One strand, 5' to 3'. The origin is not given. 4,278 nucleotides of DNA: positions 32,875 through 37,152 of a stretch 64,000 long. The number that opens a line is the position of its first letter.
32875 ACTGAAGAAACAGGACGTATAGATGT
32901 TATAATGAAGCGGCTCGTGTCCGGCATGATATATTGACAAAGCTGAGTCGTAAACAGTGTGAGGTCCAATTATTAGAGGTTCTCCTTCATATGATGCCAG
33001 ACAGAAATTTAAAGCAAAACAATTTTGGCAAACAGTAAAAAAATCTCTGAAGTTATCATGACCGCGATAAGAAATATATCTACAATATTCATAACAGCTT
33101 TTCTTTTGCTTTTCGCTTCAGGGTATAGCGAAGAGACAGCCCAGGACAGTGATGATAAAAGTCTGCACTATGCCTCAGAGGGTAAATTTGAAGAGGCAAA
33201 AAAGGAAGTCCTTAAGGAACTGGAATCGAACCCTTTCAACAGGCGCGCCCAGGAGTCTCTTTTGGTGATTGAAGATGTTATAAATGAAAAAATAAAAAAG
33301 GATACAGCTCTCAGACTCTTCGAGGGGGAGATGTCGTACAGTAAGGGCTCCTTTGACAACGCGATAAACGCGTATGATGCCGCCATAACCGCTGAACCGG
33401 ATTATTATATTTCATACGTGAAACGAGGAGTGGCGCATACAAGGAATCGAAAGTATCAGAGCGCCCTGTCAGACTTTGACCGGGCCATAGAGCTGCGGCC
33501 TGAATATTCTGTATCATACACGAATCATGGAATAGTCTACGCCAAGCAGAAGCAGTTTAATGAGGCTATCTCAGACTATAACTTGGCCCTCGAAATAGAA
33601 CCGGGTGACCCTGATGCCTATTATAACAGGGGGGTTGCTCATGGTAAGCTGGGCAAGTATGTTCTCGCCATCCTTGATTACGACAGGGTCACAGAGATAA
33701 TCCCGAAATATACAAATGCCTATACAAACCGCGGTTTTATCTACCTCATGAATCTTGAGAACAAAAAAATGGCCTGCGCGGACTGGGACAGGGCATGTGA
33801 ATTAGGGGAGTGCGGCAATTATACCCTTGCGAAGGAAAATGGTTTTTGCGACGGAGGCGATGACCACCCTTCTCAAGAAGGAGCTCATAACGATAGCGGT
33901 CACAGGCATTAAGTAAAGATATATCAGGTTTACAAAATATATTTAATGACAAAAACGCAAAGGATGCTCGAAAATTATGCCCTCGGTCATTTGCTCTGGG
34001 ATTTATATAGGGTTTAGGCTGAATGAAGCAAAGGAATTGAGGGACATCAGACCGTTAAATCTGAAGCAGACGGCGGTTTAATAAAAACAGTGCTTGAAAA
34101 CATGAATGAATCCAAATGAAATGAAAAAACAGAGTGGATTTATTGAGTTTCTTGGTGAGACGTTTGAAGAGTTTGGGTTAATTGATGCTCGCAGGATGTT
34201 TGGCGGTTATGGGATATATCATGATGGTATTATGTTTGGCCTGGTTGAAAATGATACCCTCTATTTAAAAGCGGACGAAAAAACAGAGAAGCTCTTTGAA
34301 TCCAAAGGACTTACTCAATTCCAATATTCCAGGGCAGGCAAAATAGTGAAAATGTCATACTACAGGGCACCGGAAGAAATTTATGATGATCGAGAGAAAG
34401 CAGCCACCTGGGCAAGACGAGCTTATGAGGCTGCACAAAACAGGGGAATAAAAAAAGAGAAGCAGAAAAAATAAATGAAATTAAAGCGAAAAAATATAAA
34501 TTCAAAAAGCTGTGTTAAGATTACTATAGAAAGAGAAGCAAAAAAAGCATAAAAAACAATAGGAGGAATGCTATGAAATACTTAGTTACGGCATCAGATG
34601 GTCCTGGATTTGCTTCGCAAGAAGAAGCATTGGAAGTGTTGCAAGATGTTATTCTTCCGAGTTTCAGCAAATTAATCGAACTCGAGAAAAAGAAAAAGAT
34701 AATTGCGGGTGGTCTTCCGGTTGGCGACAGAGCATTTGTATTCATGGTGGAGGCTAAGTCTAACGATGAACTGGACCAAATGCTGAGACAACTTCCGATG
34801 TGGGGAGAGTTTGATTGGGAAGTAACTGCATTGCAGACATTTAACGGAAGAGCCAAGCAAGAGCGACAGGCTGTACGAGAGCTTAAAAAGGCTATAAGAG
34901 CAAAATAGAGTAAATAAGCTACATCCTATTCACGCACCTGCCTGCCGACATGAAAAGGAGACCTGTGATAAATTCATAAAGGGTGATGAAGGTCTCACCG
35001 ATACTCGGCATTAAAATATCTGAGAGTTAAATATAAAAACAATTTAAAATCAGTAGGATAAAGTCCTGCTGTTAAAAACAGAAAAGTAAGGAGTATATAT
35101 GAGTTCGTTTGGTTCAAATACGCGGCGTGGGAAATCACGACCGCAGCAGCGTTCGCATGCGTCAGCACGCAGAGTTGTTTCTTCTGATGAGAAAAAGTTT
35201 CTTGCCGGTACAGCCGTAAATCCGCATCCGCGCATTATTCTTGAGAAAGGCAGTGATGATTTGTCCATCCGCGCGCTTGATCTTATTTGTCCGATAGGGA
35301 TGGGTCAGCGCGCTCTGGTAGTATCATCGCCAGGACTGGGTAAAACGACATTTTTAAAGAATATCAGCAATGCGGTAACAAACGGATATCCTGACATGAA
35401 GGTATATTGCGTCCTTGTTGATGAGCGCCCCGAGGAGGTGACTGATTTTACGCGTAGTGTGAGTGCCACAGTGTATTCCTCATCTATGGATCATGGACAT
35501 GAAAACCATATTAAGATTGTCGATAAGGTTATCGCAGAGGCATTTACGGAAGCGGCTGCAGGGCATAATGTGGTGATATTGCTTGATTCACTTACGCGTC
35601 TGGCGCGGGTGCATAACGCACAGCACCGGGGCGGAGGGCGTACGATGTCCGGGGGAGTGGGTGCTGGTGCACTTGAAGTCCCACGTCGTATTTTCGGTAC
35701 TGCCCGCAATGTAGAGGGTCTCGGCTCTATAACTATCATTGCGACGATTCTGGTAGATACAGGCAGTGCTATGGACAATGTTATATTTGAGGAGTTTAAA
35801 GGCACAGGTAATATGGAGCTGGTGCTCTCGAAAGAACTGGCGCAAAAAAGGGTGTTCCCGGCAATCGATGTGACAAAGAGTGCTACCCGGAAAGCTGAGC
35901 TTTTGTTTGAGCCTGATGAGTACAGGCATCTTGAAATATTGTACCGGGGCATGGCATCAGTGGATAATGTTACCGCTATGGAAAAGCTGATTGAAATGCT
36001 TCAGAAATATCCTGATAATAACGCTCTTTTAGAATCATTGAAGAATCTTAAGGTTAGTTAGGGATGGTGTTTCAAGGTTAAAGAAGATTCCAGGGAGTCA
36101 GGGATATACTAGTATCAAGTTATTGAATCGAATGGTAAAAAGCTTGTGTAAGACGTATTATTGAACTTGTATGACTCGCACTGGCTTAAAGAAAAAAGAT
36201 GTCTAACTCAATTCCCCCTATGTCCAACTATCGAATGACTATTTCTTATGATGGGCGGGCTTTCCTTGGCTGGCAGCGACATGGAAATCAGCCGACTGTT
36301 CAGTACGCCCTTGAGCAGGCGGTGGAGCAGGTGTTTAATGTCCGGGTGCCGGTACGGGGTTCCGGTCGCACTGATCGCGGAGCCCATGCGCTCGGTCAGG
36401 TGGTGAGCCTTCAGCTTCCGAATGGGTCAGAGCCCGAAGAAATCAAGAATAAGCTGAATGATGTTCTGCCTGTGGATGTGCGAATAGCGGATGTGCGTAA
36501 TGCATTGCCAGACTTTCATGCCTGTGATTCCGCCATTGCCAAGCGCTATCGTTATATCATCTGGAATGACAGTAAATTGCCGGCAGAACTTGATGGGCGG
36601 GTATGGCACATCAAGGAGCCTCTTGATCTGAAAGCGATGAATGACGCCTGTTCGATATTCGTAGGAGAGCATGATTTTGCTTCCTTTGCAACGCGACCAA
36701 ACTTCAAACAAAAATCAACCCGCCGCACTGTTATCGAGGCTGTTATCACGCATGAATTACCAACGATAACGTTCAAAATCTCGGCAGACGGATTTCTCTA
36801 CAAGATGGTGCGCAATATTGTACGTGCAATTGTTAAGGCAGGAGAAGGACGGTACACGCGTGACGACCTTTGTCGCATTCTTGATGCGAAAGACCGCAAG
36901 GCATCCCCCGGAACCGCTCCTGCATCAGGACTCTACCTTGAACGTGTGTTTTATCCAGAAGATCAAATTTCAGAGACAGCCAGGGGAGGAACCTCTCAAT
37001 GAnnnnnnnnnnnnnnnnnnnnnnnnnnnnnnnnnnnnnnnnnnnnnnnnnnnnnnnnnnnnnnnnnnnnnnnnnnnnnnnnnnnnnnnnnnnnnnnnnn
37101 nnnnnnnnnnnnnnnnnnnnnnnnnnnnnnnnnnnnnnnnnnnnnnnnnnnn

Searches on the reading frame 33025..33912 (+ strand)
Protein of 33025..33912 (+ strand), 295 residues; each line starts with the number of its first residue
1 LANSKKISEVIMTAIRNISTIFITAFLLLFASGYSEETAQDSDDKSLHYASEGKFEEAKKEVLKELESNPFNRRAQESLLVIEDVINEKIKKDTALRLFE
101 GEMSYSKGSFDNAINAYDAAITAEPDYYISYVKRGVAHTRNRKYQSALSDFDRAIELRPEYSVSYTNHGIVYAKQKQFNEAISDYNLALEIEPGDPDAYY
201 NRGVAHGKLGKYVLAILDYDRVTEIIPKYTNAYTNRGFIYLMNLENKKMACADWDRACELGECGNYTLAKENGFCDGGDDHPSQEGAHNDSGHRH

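Call 58: search_protein_families(library=pfam, proteins=[window:33025-33912:+], max_evalue=0.00001)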
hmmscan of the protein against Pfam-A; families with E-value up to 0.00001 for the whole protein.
window:33025-33912:+ (295 aa): 11 families
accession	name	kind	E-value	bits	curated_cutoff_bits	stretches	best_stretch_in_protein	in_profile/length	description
PF00515.34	TPR_1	-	5.8e-29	99.1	27.8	2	196-229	1-34/34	Tetratricopeptide repeat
PF13414.12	TPR_11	-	4.9e-26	90.6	26.8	2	171-210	3-42/42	TPR repeat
PF07719.23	TPR_2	-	1.4e-24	84.5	27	0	196-228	1-33/34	Tetratricopeptide repeat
PF13181.12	TPR_8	-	7.6e-21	72.9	25.7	0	164-194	3-33/34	Tetratricopeptide repeat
PF13431.12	TPR_17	-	6.5e-20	70.1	24.4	0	185-215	2-32/34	Tetratricopeptide repeat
PF13432.12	TPR_16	-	3.2e-17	63.1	32.7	1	107-160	10-63/65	Tetratricopeptide repeat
PF13371.12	TPR_9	-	1.6e-11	44.4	35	0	171-226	4-59/73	Tetratricopeptide repeat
PF13424.12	TPR_12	-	2.1e-11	44.3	30.1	1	130-191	5-74/77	Tetratricopeptide repeat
PF13428.12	TPR_14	-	1.4e-09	38.1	23.5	0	171-203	10-42/44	Tetratricopeptide repeat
PF14559.12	TPR_19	-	8e-08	32.9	25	0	141-198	4-61/68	Tetratricopeptide repeat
PF13174.12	TPR_6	-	7.3e-07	29.9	26.3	0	197-224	1-28/33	Tetratricopeptide repeat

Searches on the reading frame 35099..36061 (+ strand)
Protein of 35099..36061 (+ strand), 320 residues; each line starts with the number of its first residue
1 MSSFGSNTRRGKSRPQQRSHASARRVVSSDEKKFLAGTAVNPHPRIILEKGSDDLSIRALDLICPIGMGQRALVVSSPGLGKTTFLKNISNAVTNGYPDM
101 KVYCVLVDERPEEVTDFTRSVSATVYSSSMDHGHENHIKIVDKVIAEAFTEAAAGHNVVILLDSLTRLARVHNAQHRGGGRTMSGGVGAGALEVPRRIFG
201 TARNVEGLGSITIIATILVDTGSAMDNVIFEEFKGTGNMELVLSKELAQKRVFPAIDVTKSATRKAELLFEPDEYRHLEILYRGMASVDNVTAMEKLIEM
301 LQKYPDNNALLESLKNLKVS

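Call 35: search_protein_families(library=pfam, proteins=[window:35099-36061:+], max_evalue=0.00001)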
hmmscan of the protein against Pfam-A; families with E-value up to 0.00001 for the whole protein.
window:35099-36061:+ (320 aa): 1 family
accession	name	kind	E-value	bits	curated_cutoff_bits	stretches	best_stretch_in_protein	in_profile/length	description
PF00006.31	ATP-synt_ab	-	4.4e-23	82.5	29.5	1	57-262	2-212/213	ATP synthase alpha/beta family, nucleotide-binding domain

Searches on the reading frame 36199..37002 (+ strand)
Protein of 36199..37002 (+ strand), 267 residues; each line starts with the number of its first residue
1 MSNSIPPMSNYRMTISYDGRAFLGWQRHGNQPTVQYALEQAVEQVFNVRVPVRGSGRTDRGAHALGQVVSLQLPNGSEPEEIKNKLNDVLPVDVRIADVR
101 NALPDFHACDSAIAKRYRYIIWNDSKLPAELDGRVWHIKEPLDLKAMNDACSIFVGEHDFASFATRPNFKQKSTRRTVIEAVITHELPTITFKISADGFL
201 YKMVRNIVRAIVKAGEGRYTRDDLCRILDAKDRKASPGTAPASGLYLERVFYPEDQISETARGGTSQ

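Call 58: search_protein_families(library=pfam, proteins=[window:36199-37002:+], max_evalue=0.00001)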
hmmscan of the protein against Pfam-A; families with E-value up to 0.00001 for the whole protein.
window:36199-37002:+ (267 aa): 1 family
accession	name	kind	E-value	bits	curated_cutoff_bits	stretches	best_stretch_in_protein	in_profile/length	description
PF01416.25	PseudoU_synth_1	-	2.1e-36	125.1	23.3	2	150-253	1-108/108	tRNA pseudouridine synthase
